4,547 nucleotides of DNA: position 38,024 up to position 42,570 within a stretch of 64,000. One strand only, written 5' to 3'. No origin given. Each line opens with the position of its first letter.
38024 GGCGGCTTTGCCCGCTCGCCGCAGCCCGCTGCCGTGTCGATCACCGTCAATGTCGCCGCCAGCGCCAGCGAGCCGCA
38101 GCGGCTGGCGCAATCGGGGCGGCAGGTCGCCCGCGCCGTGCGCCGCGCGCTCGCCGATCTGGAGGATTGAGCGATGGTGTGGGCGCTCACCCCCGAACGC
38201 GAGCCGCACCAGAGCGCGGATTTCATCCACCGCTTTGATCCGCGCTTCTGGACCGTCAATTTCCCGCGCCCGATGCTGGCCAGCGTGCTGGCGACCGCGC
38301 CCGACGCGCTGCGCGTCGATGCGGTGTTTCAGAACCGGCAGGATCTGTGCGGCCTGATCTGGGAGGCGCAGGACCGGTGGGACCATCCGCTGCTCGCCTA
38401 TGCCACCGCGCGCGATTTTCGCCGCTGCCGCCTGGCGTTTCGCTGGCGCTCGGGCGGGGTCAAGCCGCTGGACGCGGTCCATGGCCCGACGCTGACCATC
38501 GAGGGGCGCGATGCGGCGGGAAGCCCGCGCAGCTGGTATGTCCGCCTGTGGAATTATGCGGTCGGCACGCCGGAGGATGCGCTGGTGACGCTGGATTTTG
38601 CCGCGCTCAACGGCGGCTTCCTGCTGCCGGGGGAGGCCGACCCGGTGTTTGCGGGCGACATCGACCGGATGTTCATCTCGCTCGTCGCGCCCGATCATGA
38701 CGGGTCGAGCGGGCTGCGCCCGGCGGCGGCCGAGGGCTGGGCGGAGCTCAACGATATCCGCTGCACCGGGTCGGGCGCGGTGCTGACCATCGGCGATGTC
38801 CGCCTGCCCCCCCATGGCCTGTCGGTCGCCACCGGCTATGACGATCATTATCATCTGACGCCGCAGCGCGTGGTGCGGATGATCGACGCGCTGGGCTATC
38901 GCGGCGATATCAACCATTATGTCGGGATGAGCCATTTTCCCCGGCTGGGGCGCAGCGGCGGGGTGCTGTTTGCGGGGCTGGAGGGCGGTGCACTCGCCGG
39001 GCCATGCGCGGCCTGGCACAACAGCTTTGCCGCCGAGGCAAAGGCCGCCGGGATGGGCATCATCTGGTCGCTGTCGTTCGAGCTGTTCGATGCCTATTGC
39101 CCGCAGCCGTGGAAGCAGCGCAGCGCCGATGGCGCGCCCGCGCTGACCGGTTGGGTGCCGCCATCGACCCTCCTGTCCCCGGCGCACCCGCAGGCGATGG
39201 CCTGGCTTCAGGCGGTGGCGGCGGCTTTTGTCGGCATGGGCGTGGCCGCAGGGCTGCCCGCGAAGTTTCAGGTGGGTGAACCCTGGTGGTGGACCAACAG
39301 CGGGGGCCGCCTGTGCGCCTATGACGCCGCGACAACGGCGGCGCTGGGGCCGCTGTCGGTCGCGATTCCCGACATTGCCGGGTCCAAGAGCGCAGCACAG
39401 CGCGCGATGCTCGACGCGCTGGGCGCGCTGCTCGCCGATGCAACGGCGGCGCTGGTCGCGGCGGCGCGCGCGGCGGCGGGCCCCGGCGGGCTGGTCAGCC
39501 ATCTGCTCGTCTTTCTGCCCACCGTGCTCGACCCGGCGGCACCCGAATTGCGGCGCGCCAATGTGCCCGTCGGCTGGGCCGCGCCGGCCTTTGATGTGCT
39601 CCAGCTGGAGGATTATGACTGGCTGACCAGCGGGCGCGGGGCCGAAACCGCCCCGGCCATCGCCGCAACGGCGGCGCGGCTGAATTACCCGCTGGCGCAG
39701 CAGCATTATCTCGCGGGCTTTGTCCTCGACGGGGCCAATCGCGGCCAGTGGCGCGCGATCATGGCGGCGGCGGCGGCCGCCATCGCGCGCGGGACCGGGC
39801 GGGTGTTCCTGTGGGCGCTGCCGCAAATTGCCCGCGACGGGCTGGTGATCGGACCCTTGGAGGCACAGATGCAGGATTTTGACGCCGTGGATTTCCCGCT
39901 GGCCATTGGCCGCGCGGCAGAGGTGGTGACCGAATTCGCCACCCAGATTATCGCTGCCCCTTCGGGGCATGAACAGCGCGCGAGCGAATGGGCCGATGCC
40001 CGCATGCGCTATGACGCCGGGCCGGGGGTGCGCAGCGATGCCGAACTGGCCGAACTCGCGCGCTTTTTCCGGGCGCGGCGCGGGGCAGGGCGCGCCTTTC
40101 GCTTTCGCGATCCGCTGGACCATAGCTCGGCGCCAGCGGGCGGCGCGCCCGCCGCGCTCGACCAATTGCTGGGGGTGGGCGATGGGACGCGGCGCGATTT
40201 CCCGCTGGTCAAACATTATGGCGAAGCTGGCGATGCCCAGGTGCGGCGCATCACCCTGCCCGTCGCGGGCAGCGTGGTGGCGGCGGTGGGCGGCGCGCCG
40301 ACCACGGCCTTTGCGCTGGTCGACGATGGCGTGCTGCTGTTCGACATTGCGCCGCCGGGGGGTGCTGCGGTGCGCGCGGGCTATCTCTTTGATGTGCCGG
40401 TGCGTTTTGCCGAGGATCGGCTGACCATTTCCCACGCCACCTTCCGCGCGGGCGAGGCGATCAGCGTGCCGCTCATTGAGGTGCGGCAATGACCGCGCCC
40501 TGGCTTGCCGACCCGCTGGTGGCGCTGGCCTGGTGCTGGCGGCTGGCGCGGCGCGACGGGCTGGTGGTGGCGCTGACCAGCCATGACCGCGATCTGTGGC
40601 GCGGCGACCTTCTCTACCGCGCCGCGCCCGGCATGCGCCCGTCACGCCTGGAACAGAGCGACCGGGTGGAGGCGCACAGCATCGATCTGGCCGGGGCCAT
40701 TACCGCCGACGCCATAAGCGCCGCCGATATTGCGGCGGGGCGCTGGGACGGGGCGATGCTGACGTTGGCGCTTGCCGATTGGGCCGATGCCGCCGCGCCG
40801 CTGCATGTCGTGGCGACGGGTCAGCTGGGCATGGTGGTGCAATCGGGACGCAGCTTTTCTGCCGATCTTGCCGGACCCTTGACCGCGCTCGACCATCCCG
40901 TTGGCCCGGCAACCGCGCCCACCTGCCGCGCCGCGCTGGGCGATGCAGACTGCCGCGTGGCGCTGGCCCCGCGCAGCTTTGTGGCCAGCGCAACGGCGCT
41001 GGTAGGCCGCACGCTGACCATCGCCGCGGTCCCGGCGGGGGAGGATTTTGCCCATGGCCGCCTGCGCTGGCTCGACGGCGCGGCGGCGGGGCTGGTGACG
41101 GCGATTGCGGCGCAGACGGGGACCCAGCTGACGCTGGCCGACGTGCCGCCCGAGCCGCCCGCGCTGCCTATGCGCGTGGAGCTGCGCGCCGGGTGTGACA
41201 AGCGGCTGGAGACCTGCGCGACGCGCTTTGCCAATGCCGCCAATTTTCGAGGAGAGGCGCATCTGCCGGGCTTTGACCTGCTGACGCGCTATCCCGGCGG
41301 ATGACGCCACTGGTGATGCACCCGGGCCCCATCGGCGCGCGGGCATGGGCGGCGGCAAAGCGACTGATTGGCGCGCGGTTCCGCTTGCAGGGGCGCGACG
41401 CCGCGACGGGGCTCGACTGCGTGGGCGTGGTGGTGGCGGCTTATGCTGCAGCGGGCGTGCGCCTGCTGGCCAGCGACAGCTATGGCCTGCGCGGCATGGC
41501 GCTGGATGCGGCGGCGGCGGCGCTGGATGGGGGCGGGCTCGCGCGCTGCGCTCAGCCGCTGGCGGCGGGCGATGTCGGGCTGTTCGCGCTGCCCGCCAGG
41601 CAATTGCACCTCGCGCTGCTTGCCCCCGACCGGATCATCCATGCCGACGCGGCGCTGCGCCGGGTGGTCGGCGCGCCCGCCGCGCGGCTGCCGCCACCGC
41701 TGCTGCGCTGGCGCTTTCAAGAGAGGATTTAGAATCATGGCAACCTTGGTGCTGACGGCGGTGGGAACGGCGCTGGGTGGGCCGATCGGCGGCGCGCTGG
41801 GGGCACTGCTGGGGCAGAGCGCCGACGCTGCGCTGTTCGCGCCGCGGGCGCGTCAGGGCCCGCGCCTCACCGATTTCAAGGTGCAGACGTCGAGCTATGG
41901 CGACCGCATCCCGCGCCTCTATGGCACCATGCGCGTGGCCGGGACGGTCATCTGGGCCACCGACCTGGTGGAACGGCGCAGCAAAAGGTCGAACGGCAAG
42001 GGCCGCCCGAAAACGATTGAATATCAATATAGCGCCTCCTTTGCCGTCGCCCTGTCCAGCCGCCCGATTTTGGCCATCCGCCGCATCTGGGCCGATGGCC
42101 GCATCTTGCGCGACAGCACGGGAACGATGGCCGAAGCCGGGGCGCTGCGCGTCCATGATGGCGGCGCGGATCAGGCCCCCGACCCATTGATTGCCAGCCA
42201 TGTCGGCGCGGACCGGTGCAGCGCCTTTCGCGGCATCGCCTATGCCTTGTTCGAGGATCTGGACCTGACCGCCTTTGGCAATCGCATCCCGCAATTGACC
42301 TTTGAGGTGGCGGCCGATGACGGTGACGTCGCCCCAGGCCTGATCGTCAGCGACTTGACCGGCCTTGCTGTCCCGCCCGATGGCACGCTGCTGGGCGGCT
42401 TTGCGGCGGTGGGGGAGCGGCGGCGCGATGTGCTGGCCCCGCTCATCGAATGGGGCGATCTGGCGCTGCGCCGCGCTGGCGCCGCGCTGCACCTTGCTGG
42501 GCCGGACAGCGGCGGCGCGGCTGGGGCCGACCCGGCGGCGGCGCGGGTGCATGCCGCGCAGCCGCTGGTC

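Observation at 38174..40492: g12 (DUF2460 distal tail protein) fused in frame to a 565-aa unknown N-terminal domain, with an internal SD+ATG at the junction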

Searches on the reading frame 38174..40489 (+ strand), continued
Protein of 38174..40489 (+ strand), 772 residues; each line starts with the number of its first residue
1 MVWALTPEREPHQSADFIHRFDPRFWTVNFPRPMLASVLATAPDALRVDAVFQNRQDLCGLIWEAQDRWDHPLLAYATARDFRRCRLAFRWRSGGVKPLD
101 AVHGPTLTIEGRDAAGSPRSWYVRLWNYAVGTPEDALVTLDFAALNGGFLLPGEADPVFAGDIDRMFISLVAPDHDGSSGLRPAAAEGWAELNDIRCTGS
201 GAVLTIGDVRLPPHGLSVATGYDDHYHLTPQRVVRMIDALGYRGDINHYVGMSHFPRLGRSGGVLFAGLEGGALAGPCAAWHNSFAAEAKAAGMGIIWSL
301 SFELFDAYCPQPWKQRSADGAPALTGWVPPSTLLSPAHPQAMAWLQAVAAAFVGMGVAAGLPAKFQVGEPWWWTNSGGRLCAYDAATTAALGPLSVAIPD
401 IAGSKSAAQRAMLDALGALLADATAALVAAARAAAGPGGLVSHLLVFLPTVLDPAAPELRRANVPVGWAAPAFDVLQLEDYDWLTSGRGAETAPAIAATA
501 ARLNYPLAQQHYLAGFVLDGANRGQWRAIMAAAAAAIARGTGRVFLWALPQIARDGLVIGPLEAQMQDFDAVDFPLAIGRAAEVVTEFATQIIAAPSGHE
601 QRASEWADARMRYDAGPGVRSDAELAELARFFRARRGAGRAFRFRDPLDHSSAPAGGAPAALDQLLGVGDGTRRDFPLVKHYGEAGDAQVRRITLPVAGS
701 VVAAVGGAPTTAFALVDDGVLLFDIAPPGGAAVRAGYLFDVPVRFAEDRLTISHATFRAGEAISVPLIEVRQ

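Call 27: find_related_loci(query=A1, collection=genome_contigs, flank=4000)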
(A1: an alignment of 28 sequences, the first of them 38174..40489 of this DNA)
Query A1 (772 aa) in genome_contigs; peptide patterns used: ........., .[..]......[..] (x = any residue, [..] = any of these).
599 stretches matched a pattern (row limit reached: there are more); 564 encode a relative of the query (tblastn E <= 1e-3); the best 80 are kept; 80 distinct loci.
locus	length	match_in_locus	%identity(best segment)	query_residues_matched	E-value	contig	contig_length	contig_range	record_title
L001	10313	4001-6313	68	1-771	0e+0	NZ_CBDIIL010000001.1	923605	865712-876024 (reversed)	MAG: Sphingopyxis sp. isolate 688b1323-39eb-4751-96a3-2fd67a8f70e9 contig_1, whole genome shotgun sequence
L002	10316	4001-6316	69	1-771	0e+0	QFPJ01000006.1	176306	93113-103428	MAG: Sphingopyxis macrogoltabida isolate S2_005_003_R2_47 S2_005_003_R2_scaffold_120, whole genome shotgun sequence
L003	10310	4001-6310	68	1-771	0e+0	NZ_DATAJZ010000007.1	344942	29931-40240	MAG: Sphingopyxis sp. isolate SMAG_U6925 k141_9016, whole genome shotgun sequence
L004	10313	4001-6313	67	1-771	0e+0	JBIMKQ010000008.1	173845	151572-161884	MAG: Sphingopyxis sp. isolate CCAP1427_2_bin-001 CCAP1427_2_bin-001_c8, whole genome shotgun sequence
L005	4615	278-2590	69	1-771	0e+0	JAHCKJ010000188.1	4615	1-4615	MAG: Sphingopyxis sp. isolate TGS_PRO25 PRO25_188, whole genome shotgun sequence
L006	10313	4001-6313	68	1-771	0e+0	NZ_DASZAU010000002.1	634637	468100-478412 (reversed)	MAG: Sphingopyxis sp. isolate SMAG_U6396 k141_12266, whole genome shotgun sequence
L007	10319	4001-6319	68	1-771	0e+0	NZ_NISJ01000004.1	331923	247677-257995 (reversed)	Sphingopyxis witflariensis strain DSM 14551 NODE_4_length_331923_cov_35.2082, whole genome shotgun sequence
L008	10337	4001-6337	66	1-771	0e+0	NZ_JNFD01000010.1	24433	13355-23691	Sphingopyxis sp. LC81 contig18, whole genome shotgun sequence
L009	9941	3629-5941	68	1-771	0e+0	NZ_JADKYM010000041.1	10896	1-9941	Sphingopyxis solisilvae strain R366 NODE_41, whole genome shotgun sequence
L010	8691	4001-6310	69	1-771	0e+0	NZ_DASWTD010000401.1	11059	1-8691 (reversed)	MAG: Sphingopyxis sp. isolate SMAG_U3566 k141_268906, whole genome shotgun sequence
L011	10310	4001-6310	65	1-771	0e+0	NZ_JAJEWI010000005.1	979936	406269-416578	Sphingopyxis yananensis strain FBM22 MFBS23_ctg0001, whole genome shotgun sequence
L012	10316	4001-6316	69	1-771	0e+0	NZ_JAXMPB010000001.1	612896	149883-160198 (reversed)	MAG: Sphingopyxis sp. isolate bin40 NODE_10_length_612896_cov_43.017578, whole genome shotgun sequence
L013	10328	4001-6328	67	1-771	0e+0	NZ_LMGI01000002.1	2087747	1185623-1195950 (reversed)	Sphingopyxis sp. Root154 contig_2, whole genome shotgun sequence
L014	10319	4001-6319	69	1-771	0e+0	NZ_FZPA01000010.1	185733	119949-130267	Sphingopyxis indica strain DS15, whole genome shotgun sequence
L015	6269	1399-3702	66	10-771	0e+0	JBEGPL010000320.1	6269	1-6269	MAG: Pseudomonadota bacterium isolate nfkcasparcreek_2019_sw_WHONDRS-S19S_0069_B_bin.4 scaffold_61745, whole genome shot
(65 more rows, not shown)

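Call 45: predict_structure(alignment_id=A1)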
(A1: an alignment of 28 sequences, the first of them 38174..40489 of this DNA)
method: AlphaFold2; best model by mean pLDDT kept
length: 772 residues; sequences in the alignment: 28
mean_pLDDT: 53.4   pTM: 0.46
mean pLDDT of the five models: 53.4, 52.3, 50.4, 47.0, 43.1
residues with pLDDT >= 90: 29; 70-90: 179; 50-70: 204; < 50: 360
segments of 3 or more residues with pLDDT < 50: 1-35, 58-80, 146-161, 171-179, 198-228, 239-242, 324-329, 374-376, 445-452, 456-492, 502-651, 740-772
pLDDT, mean of each block of 10 residues (from residue 1): 30 35 40 48 58 53 35 28 63 67 62 59 75 82 51 36 53 41 56 53 24 34 48 57 62 60 67 74 86 80 71 63 47 78 89 92 75 53 68 75 71 75 81 82 48 45 37 41 37 49 42 34 41 42 30 24 25 23 22 22 23 27 38 30 36 60 82 84 58 64 86 81 90 76 27 25 26 26
secondary structure, 60 per line:
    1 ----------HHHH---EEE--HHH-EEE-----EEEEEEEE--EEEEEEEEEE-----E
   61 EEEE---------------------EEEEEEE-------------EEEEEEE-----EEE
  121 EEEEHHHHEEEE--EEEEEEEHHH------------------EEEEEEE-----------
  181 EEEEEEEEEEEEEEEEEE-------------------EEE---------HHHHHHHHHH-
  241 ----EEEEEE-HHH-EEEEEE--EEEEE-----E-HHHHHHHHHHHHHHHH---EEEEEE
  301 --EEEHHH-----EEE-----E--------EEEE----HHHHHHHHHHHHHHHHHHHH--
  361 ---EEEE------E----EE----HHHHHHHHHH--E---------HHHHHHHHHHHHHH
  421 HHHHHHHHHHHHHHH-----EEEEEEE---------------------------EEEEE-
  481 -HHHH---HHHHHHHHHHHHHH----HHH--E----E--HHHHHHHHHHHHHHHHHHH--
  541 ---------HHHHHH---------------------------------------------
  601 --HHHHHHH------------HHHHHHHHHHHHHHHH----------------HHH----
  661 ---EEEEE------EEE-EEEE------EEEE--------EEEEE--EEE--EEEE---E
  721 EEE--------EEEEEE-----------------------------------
elements in order (helices of 4 or more, strands of 3 or more residues): H11-14 E18-20 E27-29 E35-42 E45-54 E60-64 E86-92 E106-112 E118-124 H125-128 E129-132 E135-141 E163-169 E181-198 E218-220 H230-239 E245-250 E256-261 E264-268 H276-291 E295-300 E303-305 E314-316 E331-334 H339-358 E364-367 H385-394 H407-435 E441-447 E475-479 H482-485 H489-502 H520-538 H550-555 H603-609 H622-637 E664-668 E675-677 E679-682 E689-692 E701-705 E708-710 E713-716 E720-723 E732-737

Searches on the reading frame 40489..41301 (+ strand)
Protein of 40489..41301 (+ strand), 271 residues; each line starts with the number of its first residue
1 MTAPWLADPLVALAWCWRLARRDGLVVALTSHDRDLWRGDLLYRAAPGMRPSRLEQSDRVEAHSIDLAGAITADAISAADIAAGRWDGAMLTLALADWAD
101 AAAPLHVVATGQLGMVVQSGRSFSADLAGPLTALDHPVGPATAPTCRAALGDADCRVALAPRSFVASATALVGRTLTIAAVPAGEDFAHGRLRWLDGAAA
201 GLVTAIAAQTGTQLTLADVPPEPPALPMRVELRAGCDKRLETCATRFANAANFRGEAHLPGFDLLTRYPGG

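Call 3: search_protein_families(library=pfam, proteins=[window:40489-41301:+], max_evalue=0.01)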
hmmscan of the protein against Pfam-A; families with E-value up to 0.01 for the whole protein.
window:40489-41301:+ (271 aa): 2 families
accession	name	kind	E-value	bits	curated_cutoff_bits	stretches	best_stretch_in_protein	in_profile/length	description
PF09931.15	Phage_phiJL001_Gp84_N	-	2e-42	145.5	26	1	5-157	7-159/160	Baseplate hub protein, N-terminal attachment domain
PF09356.15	Phage_BR0599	-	7.3e-25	87.6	22.9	1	187-262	3-79/80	Phage conserved hypothetical protein BR0599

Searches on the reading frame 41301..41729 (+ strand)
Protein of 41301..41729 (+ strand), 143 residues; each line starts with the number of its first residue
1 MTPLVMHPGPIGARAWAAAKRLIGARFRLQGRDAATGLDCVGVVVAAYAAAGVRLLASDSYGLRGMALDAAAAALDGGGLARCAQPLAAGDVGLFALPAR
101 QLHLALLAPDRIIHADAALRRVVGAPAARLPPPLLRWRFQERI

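Call 3: search_protein_families(library=pfam, proteins=[window:41301-41729:+], max_evalue=0.01)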
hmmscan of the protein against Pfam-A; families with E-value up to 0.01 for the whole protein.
window:41301-41729:+ (143 aa): 1 family
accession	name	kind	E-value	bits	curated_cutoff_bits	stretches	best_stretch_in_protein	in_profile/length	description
PF00877.26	NLPC_P60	-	0.0094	16.4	23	0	24-106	1-70/105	NlpC/P60 family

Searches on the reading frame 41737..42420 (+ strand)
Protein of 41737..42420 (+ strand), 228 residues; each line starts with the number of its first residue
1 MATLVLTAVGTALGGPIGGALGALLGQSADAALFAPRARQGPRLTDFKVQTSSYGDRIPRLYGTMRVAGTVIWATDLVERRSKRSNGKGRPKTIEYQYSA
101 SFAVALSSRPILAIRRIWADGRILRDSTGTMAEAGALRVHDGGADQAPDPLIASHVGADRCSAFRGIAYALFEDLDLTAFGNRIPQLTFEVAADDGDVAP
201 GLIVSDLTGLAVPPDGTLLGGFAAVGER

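Call 56: search_dna_similar(query=window:41737-42420:+, collection=phages, mode=protein, max_rows=25)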
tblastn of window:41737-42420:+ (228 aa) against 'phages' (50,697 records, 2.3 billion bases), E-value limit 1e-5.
Records with a match: 124; places in all: 151; records where one place covers at least 80% of the query: 21.
Best place of each record, by identity: <60% 124.
By first word of the organism name: Caulobacter 39; Rhodobacter 24; Xanthomonas 9; Brevundimonas 8; Roseobacter 7; Alteromonas 5; Bacteriophage 4; Dinoroseobacter 4; Caudoviricetes 3; Tetraselmis 3; and 13 more.
By host as written in the record: Rhodobacter capsulatus YW1 23; Caulobacter vibrioides CB15 22; - 11; Caulobacter crescentus NA1000 6; Caulobacter vibrioides 6; Caulobacter crescentus 6; Brevundimonas pondensis LVF1 6; Xanthomonas translucens pv. translucens (DSM 18974) 6; and 24 more.
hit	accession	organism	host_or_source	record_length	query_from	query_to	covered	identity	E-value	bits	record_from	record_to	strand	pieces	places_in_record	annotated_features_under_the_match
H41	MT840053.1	Bacteriophage sp.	human fecal samples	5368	34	223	83%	58.6%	2e-56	197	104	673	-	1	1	record has no annotation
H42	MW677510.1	Rhodobacter phage RcDormio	Rhodobacter capsulatus YW1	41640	36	202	73%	48.6%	1e-36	141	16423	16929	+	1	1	21: GTA TIM barrel-like domain protein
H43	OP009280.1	Rhodobacter phage RcMeacham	Rhodobacter capsulatus YW1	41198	36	202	73%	48.6%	1e-36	141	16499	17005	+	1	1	GTA TIM-barrel-like domain protein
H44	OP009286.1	Rhodobacter phage RcSwan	Rhodobacter capsulatus YW1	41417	36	202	73%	48.6%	1e-36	141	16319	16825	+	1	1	GTA TIM-barrel-like domain protein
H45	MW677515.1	Rhodobacter phage RcHotPocket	Rhodobacter capsulatus YW1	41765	36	202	73%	48.6%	1e-36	141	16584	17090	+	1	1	22: GTA TIM barrel-like domain protein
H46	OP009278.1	Rhodobacter phage RcMamaDuck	Rhodobacter capsulatus YW1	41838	36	202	73%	48.6%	1e-36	141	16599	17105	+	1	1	GTA TIM-barrel-like domain protein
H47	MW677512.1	Rhodobacter phage RcFrancesLouise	Rhodobacter capsulatus YW1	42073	36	202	73%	48.6%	1e-36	141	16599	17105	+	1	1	22: GTA TIM barrel-like domain protein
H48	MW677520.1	Rhodobacter phage RcOceanus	Rhodobacter capsulatus YW1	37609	36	202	73%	48.6%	6e-36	139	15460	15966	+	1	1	20: GTA TIM barrel-like domain protein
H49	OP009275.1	Rhodobacter phage RcKvothe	Rhodobacter capsulatus YW1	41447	36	202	73%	48.0%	2e-36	141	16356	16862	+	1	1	GTA TIM-barrel-like domain protein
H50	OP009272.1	Rhodobacter phage RcKai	Rhodobacter capsulatus YW1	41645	36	202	73%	48.0%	2e-36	141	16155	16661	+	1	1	GTA TIM-barrel-like domain protein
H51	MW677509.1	Rhodobacter phage RcBaka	Rhodobacter capsulatus YW1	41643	36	202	73%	48.0%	3e-35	137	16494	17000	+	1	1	22: GTA TIM barrel-like domain protein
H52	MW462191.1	Bacteriophage sp.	freshwater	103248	40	220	79%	43.4%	4e-37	142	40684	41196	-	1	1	tail fiber protein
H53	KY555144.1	Caulobacter phage Ccr5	Caulobacter crescentus NA1000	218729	41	227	82%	40.6%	9e-33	130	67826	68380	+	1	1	hypothetical protein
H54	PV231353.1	Caulobacter phage RBC57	Caulobacter vibrioides CB15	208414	41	227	82%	40.6%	1e-32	130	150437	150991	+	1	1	tail protein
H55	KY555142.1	Caulobacter phage Ccr10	Caulobacter crescentus NA1000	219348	41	227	82%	40.6%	1e-32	130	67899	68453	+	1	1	hypothetical protein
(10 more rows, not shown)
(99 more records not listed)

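Call 57: get_annotated_region(hit=H42, flank=6000)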
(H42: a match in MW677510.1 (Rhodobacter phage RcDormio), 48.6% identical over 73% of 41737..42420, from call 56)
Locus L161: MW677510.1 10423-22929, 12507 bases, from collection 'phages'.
description: Rhodobacter phage RcDormio, complete genome.
organism: Rhodobacter phage RcDormio (NCBI taxid 2835967)
taxonomy: Viruses; Duplodnaviria; Heunggongvirae; Uroviricota; Caudoviricetes
host: Rhodobacter capsulatus YW1; source: water; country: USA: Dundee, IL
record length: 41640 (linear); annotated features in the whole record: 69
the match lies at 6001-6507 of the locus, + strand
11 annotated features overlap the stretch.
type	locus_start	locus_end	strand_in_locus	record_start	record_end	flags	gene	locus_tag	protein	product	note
CDS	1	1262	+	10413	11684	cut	14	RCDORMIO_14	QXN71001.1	tail tube protein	-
CDS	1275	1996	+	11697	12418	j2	16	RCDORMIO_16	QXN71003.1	tail assembly chaperone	-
CDS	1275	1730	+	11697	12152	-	15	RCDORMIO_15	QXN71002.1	tail assembly chaperone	-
CDS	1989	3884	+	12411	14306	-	17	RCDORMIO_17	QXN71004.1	tape measure protein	-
CDS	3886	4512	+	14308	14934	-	18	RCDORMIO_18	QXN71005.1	minor tail protein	-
CDS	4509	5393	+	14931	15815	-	19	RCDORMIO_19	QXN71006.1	minor tail protein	-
CDS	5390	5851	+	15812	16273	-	20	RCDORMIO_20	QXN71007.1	peptidase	-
CDS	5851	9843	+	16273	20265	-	21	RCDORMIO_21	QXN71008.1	GTA TIM barrel-like domain protein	-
CDS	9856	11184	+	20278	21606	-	22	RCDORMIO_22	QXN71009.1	hypothetical protein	-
CDS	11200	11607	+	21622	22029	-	23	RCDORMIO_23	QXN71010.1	hypothetical protein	-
CDS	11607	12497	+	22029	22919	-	24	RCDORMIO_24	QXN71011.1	hypothetical protein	-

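Call 58: search_protein_families(library=pfam, proteins=[L161:5851-9840:+, L161:3886-4509:+], max_evalue=0.001)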
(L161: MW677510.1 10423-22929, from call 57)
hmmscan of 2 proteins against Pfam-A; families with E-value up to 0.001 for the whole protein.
L161:5851-9840:+ (1330 aa): 4 families
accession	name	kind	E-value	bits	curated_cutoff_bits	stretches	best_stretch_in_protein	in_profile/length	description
PF13547.12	GTA_TIM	-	3.1e-154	513.1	27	1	455-751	1-299/299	GTA TIM-barrel-like domain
PF13550.12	Phage-tail_3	-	2.8e-38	131.8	23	1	814-974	4-162/164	Putative phage tail protein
PF23666.2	Rcc01698_C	-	2.6e-25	89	27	1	1066-1165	1-98/98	Rcc01698-like, C-terminal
PF22612.2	GH113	-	0.00067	19.5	27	0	657-683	208-234/289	Glycoside Hydrolase Family 113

L161:3886-4509:+ (208 aa): 1 family
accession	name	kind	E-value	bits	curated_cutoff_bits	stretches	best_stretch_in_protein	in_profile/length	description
PF09343.15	DUF2460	-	2.2e-86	289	30.4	1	4-207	1-205/205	Conserved hypothetical protein 2217 (DUF2460)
